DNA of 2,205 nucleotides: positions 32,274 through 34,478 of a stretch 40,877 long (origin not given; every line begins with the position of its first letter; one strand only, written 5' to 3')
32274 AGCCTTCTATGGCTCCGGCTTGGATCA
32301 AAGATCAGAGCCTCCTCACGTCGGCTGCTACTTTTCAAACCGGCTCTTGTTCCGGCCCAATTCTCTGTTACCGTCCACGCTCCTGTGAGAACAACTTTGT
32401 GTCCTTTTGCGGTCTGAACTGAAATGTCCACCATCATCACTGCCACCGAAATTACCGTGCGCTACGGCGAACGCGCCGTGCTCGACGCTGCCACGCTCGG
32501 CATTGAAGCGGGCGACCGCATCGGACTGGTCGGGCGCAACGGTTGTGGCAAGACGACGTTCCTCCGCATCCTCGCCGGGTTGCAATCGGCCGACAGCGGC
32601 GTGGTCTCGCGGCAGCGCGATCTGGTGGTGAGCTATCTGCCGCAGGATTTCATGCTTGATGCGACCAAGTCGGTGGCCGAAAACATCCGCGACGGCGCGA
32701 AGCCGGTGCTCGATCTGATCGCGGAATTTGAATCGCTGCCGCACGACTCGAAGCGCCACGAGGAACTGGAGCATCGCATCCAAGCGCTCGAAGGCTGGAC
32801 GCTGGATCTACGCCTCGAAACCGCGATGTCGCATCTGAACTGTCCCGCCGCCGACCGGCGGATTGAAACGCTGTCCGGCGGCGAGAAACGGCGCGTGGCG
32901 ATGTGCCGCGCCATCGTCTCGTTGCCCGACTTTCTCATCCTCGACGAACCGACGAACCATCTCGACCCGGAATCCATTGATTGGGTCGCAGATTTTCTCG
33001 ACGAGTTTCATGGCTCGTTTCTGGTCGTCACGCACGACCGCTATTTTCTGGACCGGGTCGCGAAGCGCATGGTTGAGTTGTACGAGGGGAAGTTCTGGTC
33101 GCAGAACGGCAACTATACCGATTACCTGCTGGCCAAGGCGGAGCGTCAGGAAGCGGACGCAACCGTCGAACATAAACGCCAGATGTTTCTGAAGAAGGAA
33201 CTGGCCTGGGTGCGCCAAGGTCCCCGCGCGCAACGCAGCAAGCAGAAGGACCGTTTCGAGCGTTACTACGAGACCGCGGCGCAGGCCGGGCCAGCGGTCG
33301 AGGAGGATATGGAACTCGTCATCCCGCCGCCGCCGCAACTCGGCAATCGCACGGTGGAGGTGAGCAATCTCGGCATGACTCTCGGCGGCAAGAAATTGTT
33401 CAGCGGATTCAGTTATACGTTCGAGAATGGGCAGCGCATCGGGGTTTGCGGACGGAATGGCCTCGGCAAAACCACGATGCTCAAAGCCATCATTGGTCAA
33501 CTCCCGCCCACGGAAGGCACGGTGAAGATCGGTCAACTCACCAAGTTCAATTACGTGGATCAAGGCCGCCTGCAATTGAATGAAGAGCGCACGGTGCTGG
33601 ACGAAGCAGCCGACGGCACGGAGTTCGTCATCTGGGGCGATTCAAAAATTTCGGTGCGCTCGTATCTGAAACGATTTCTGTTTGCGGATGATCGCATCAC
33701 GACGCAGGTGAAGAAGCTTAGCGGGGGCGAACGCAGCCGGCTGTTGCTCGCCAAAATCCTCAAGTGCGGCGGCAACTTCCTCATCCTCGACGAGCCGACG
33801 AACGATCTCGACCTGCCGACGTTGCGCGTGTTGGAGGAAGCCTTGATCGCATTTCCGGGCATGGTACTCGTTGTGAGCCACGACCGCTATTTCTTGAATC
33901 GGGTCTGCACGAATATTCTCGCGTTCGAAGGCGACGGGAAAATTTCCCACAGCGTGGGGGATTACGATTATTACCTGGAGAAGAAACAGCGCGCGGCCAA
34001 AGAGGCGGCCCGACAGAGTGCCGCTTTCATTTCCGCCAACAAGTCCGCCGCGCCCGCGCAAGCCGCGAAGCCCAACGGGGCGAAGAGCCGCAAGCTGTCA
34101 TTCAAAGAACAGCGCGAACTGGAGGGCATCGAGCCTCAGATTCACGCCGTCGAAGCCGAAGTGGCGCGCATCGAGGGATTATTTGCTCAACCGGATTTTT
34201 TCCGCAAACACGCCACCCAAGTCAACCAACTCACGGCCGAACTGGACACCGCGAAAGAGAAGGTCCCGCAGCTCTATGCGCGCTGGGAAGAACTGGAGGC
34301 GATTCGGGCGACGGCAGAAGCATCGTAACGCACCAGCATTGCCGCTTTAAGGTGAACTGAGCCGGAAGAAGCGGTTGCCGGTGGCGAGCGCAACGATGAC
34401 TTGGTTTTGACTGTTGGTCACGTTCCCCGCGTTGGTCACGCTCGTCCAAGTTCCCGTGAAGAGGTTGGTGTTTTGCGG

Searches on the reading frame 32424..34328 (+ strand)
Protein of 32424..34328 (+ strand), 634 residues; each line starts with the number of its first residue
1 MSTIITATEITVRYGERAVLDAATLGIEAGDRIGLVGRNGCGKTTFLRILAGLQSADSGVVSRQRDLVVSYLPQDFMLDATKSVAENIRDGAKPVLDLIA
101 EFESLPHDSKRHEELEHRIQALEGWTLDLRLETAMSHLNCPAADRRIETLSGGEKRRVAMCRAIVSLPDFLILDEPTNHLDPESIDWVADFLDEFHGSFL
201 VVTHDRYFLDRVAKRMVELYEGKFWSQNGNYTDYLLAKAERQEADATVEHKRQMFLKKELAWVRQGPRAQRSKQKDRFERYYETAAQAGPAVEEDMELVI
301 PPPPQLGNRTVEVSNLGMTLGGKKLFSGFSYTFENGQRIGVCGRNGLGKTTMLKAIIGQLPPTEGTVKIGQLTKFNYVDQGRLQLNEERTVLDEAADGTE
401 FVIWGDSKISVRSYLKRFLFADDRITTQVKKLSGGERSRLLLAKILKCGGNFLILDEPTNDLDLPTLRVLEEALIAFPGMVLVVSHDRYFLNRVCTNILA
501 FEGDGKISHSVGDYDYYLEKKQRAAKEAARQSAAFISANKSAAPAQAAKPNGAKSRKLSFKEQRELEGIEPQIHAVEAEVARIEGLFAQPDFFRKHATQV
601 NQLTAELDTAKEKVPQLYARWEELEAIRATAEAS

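Call 4: search_protein_families(library=pfam, proteins=[window:32424-34328:+], max_evalue=0.01)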
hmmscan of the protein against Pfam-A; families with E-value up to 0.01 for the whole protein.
window:32424-34328:+ (634 aa): 19 families
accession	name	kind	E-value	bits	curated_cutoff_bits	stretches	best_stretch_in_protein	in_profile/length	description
PF00005.33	ABC_tran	-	8e-52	175.9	25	2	21-178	2-137/137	ABC transporter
PF16326.10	ABC_tran_CTD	-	1.2e-20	73.9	32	1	557-625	1-68/69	ABC transporter C-terminal domain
PF13304.12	AAA_21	-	2.1e-15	58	27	2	147-210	235-304/304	AAA domain, putative AbiEii toxin, Type IV TA system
PF02463.25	SMC_N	-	2.6e-10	40.5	40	1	34-220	28-212/220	RecF/RecN/SMC N terminal domain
PF13401.12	AAA_22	-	7.9e-06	26.7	27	0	341-387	10-33/130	AAA domain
PF12848.13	ABC_tran_Xtn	-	1.1e-05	25.9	25.9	1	217-276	1-61/85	ABC transporter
PF00004.35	AAA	-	2e-05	25.5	21.2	0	35-108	3-72/131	ATPase family associated with various cellular activities (AAA)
PF13175.12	AAA_15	-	2.3e-05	24.6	32.1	0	35-57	28-50/374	AAA ATPase domain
PF00006.31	ATP-synt_ab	-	5.9e-05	23.2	29.5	0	331-359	9-37/213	ATP synthase alpha/beta family, nucleotide-binding domain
PF05729.18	NACHT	-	0.00021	21.6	26.7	0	33-90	3-60/167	NACHT domain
PF03205.20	MobB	-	0.00058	20.2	26.6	0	339-363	2-26/133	Molybdopterin guanine dinucleotide synthesis protein B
PF13555.12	AAA_29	-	0.00059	20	27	0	326-363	12-49/61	P-loop containing region of AAA domain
PF19263.5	DUF5906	-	0.001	20.1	27.6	0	35-55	1-24/114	Family of unknown function (DUF5906)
PF13238.12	AAA_18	-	0.0014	19.5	29.4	0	33-90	1-61/128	AAA domain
PF13558.12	SbcC_Walker_B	-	0.0017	19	27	0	144-193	27-89/90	SbcC/RAD50-like, Walker B motif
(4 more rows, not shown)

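Call 5: search_protein_families(library=padloc, proteins=[window:32424-34328:+], max_evalue=0.01)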
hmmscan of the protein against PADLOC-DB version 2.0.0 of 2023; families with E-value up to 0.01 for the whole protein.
window:32424-34328:+ (634 aa): 41 families (the best 25 are shown)
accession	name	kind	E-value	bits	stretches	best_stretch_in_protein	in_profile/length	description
PDLC04135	mad3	-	2.2e-47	160.4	4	142-222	255-340/374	mads_3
PDLC02980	AriA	-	3.5e-17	61.3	2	147-210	235-304/304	-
PDLC04140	mad8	-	8.7e-17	59.6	2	15-206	12-234/314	mads_8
PDLC04242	PDC-M01A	-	9.1e-10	35.3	0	161-217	418-478/566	-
PDLC02914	ATPase-Toprim_I-B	-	1e-09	36.1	1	339-428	28-88/443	-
PDLC04164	AriA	-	2.3e-09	35.2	0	35-114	32-109/253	-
PDLC04213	HEC-02A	-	2e-07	28.9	0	35-83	28-76/337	-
PDLC04892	PDC-S06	-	5.8e-07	26.2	1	150-212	614-681/843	-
PDLC02979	AriA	-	1.1e-06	26.7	1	35-115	28-98/373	-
PDLC04235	PDC-M01A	-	1.3e-06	25.6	0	341-371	191-222/510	-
PDLC04236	PDC-M01A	-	1.8e-06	25.3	0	342-373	69-101/388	-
PDLC00304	PtuA1|PtuA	-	2.1e-06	25.2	0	342-364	45-67/444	AAA ATPase domain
PDLC04541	PDC-M25A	-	2.1e-06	25.1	0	151-218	252-323/380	-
PDLC02335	AbiLi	-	3.6e-06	24.3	0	34-216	80-247/326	AbiLi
PDLC04244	PDC-M01A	-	7.8e-06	23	0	148-222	324-405/482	-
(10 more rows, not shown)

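Call 41: search_protein_families(library=ncbifam, proteins=[window:32424-34328:+], max_evalue=0.001)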
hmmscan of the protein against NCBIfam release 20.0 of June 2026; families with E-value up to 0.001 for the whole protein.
window:32424-34328:+ (634 aa): 199 families (the best 25 are shown)
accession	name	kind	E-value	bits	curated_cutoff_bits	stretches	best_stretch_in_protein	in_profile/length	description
NF008775.0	PRK11819.1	equivalog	3.2e-163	544.3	599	1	10-531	12-545/556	energy-dependent translational throttle protein EttA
TIGR03719.1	ABC_ABC_ChvD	subfamily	8.2e-162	539.6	806.75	1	11-531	11-543/552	energy-dependent translational throttle protein EttA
NF050005.1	ABC_ATPase_Uup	equivalog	2.4e-154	515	900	1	4-627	3-635/636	ATP-binding cassette ATPase Uup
NF008358.0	PRK11147.1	equivalog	5.8e-142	474.1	936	1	4-628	3-632/635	ABC transporter ATP-binding protein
NF000355.4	ribo_prot_ABC_F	equivalog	2.6e-125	419.1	380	3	4-253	2-221/499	ribosomal protection-like ABC-F family protein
NF011646.0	PRK15064.1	equivalog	1.7e-85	287.4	762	1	4-522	1-528/530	ABC-F family ATPase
NF000168.2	ABCF_Msr_all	exception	1.6e-82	277.7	680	4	314-497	300-474/487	Msr family ABC-F type ribosomal protection protein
NF000170.2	ABCF_Vga_all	exception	3.2e-82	276.7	725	2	305-539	265-490/521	Vga family ABC-F type ribosomal protection protein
NF007921.0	PRK10636.1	equivalog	2.3e-81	273.9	917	1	7-620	4-620/638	ABC transporter ATP-binding protein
NF043038.1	ABCF_CplR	exception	1.3e-78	265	780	3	308-530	284-497/544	ABC-F type ribosomal protection protein CplR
NF000171.1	ABCF_producer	exception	9.7e-78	261.9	800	3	7-246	6-261/541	TlrC/CarA/OleB/SrmB family ABC-F type ribosomal protection protein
NF000166.1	ABCF_CarA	exception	5.3e-65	219.6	1050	4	115-243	137-268/556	ABC-F type ribosomal protection protein Car(A)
NF000514.1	ABCF_OptrA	exception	8.3e-65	219.3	1450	1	11-624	27-648/655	ABC-F type ribosomal protection protein OptrA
NF000169.2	ABCF_Sal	exception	3e-64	217.6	725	3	270-495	274-495/542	Sal family ABC-F type ribosomal protection protein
NF000167.2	ABCF_Lsa_all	exception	5.4e-60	203.7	750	4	110-270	75-233/492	Lsa family ABC-F type ribosomal protection protein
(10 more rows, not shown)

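Call 94: list_cluster_members(proteins=[window:32424-34328:+, window:19149-22238:+, window:15167-16138:+])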
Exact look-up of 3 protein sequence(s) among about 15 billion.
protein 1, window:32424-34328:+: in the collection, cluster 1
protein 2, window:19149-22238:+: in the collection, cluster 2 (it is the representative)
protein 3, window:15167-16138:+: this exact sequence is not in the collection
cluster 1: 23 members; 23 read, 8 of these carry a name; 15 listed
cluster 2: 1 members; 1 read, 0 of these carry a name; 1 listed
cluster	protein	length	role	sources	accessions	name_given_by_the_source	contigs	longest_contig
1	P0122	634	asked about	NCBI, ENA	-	-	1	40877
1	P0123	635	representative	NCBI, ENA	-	-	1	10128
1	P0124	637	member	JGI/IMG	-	ATP-binding cassette subfamily F protein uup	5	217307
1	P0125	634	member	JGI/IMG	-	ATP-binding cassette subfamily F protein uup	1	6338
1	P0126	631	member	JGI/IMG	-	ATP-binding cassette subfamily F protein uup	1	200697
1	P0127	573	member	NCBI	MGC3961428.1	MAG: ATP-binding cassette domain-containing protein [Verrucomicrobiota bacterium]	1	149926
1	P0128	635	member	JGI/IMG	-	ATPase subunit of ABC transporter with duplicated ATPase domains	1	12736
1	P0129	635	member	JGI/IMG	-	ATP-binding cassette subfamily F protein uup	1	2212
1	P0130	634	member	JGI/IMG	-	ATP-binding cassette subfamily F protein uup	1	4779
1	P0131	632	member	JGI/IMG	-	ATP-binding cassette subfamily F protein uup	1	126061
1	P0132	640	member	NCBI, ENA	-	-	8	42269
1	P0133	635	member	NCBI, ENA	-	-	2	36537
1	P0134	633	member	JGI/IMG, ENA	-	-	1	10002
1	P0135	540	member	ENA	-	-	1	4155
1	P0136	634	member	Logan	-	-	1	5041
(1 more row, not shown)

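Call 95: find_encoding_contigs(protein=P0124, flank=10000, max_places=3)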
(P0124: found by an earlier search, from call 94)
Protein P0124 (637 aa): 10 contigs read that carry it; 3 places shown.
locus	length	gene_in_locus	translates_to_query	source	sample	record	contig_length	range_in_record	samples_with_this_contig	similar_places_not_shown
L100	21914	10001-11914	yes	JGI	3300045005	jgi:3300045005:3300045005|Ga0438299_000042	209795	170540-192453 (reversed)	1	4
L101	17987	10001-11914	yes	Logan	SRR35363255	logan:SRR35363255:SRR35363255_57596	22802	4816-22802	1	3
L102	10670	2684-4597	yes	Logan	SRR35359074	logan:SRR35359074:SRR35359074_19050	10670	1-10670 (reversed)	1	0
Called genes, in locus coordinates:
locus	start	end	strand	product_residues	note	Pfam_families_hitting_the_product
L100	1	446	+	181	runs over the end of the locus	PF01467:CTP_transf_like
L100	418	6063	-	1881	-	PF13385:Laminin_G_3, PF13385:Laminin_G_3, PF07679:I-set, PF13927:Ig_3, PF13927:Ig_3, PF13385:Laminin_G_3, PF07679:I-set, PF13927:Ig_3, +19 more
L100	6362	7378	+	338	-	PF00762:Ferrochelatase, PF01903:CbiX (weak)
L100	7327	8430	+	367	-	PF01208:URO-D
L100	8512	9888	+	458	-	PF04055:Radical_SAM, PF06969:HemN_C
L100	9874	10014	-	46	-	-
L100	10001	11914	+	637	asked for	PF00005:ABC_tran, PF00006:ATP-synt_ab (faint), PF02463:SMC_N (faint), PF13175:AAA_15 (faint), PF13304:AAA_21 (weak), PF12848:ABC_tran_Xtn (weak), PF00005:ABC_tran, PF16326:ABC_tran_CTD, +2 more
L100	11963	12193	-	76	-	PF13459:Fer4_15 (weak), PF13370:Fer4_13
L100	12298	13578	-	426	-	PF00072:Response_reg, PF13487:HD_5, PF01966:HD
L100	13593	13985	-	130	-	-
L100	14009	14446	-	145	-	PF02561:FliS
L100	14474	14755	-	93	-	-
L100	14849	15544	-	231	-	-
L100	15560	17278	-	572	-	PF02465:FliD_N, PF07195:FliD_C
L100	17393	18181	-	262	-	PF00669:Flagellin_N, PF00700:Flagellin_C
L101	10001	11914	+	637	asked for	PF00005:ABC_tran, PF00006:ATP-synt_ab (faint), PF02463:SMC_N (faint), PF13175:AAA_15 (faint), PF13304:AAA_21 (weak), PF12848:ABC_tran_Xtn (weak), PF00005:ABC_tran, PF16326:ABC_tran_CTD, +2 more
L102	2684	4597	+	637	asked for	PF00005:ABC_tran, PF00006:ATP-synt_ab (faint), PF02463:SMC_N (faint), PF13175:AAA_15 (faint), PF13304:AAA_21 (weak), PF12848:ABC_tran_Xtn (weak), PF00005:ABC_tran, PF16326:ABC_tran_CTD, +2 more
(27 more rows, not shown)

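Call 96: find_encoding_contigs(protein=P0132, flank=10000, max_places=4)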
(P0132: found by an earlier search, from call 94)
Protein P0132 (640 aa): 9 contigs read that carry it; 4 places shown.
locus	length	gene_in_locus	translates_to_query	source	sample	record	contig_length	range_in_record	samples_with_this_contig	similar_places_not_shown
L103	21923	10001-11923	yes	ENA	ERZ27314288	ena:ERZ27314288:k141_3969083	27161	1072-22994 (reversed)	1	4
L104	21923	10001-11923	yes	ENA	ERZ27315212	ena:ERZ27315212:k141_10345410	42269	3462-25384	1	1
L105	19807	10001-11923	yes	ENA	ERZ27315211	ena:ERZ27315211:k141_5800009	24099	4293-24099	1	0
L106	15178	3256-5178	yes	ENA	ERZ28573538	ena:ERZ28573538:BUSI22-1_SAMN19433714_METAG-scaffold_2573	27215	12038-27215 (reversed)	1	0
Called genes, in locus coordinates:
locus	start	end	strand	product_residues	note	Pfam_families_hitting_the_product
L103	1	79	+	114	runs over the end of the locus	-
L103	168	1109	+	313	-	PF02775:TPP_enzyme_C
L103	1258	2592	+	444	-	PF01960:ArgJ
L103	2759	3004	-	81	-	-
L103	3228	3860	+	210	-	PF07963:N_methyl, PF07596:SBP_bac_10 (weak)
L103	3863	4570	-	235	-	-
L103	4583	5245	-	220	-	-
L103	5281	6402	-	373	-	PF07963:N_methyl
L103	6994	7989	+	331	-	PF00056:Ldh_1_N, PF02866:Ldh_1_C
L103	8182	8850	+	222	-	-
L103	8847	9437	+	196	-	-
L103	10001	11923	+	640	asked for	PF00005:ABC_tran, PF00006:ATP-synt_ab (faint), PF13175:AAA_15 (faint), PF02463:SMC_N (faint), PF13401:AAA_22 (faint), PF13304:AAA_21 (weak), PF00005:ABC_tran, PF16326:ABC_tran_CTD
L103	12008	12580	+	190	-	-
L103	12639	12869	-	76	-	PF13459:Fer4_15 (weak), PF13370:Fer4_13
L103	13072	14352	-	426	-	PF00072:Response_reg, PF13487:HD_5, PF01966:HD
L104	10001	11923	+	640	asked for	PF00005:ABC_tran, PF00006:ATP-synt_ab (faint), PF13175:AAA_15 (faint), PF02463:SMC_N (faint), PF13401:AAA_22 (faint), PF13304:AAA_21 (weak), PF00005:ABC_tran, PF16326:ABC_tran_CTD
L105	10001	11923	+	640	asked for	PF00005:ABC_tran, PF00006:ATP-synt_ab (faint), PF13175:AAA_15 (faint), PF02463:SMC_N (faint), PF13401:AAA_22 (faint), PF13304:AAA_21 (weak), PF00005:ABC_tran, PF16326:ABC_tran_CTD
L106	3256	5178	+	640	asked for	PF00005:ABC_tran, PF00006:ATP-synt_ab (faint), PF13175:AAA_15 (faint), PF02463:SMC_N (faint), PF13401:AAA_22 (faint), PF13304:AAA_21 (weak), PF00005:ABC_tran, PF16326:ABC_tran_CTD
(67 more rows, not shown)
